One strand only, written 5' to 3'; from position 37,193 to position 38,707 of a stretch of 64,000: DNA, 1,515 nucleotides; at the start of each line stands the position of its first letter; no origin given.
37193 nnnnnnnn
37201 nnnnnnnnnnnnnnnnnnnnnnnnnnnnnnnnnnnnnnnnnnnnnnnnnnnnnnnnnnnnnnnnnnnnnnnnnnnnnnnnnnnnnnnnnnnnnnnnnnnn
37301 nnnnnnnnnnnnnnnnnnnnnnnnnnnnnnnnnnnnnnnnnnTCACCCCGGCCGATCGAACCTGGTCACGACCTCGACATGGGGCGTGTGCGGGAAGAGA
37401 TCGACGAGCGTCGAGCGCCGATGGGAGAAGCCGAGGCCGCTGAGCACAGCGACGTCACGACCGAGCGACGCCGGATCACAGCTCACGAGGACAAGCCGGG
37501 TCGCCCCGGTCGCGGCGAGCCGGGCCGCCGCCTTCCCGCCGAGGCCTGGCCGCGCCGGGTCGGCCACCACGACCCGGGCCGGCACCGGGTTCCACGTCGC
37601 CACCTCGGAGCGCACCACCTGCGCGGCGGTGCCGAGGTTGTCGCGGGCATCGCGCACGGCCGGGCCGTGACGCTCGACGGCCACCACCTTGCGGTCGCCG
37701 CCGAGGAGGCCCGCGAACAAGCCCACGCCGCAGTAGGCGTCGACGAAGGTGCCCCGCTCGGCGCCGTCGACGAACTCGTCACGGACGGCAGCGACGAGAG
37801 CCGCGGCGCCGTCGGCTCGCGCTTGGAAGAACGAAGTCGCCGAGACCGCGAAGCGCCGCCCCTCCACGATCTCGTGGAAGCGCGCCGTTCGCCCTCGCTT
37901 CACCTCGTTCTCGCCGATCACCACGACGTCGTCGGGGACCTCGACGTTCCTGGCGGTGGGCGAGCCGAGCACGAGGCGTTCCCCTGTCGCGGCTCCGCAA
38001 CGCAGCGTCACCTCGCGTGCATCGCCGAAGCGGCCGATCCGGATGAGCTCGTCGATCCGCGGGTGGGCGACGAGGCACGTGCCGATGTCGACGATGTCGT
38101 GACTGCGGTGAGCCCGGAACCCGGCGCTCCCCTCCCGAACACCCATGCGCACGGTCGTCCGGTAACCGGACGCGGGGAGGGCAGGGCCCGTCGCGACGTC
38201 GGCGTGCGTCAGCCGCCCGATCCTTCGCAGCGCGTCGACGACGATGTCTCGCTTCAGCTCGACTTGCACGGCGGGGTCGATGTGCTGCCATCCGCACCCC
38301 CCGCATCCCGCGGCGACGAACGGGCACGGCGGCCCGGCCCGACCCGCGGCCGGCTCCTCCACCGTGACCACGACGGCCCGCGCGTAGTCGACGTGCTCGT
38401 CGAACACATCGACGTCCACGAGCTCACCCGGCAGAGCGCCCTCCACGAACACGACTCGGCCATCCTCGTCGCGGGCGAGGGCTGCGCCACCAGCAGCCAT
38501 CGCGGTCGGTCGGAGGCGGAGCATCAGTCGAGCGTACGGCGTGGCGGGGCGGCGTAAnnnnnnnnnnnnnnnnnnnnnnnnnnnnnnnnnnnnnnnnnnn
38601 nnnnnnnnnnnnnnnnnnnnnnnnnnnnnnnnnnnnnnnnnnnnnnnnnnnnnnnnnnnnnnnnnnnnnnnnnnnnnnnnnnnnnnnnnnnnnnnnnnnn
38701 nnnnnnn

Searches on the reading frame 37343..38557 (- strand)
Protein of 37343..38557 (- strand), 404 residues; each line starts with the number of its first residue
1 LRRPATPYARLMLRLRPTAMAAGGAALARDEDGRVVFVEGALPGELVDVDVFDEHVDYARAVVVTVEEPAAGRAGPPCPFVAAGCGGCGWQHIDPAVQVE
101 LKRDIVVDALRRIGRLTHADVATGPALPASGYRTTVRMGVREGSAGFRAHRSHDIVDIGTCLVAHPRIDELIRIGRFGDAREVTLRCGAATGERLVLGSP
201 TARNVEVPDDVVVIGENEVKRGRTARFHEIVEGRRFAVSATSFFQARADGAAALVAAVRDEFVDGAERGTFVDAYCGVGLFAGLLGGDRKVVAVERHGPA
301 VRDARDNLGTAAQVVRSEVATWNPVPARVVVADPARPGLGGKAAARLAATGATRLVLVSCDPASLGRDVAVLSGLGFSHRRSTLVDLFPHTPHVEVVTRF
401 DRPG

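Call 60: search_protein_families(library=ncbifam, proteins=[window:37343-38557:-], max_evalue=0.001)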
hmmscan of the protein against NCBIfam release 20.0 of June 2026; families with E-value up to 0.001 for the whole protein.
window:37343-38557:- (404 aa): 7 families
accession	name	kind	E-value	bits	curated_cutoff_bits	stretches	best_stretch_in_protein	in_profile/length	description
TIGR00479.1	rumA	equivalog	3.9e-59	200.6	183.55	2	31-173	11-160/432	23S rRNA (uracil(1939)-C(5))-methyltransferase RlmD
NF009639.0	PRK13168.1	equivalog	2.8e-50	171.5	458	2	19-172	23-180/446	23S rRNA (uracil(1939)-C(5))-methyltransferase RlmD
NF002910.0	PRK03522.2-3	equivalog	1.1e-24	87.2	558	1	205-402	173-382/383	23S rRNA (uracil(747)-C(5))-methyltransferase RlmC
NF002909.0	PRK03522.2-1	equivalog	6.4e-23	81.5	553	1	204-402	170-373/374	23S rRNA (uracil(747)-C(5))-methyltransferase RlmC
TIGR02085.1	meth_trns_rumB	equivalog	2e-14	53.4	429.5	1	212-399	179-371/374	23S rRNA (uracil(747)-C(5))-methyltransferase RlmC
NF002913.0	PRK03522.2-6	equivalog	3.6e-13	49.6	537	1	325-400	265-338/342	23S rRNA (uracil(747)-C(5))-methyltransferase RlmC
TIGR02143.1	trmA_only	equivalog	4.1e-05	22.8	334.65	0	329-396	281-345/352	tRNA (uridine(54)-C5)-methyltransferase TrmA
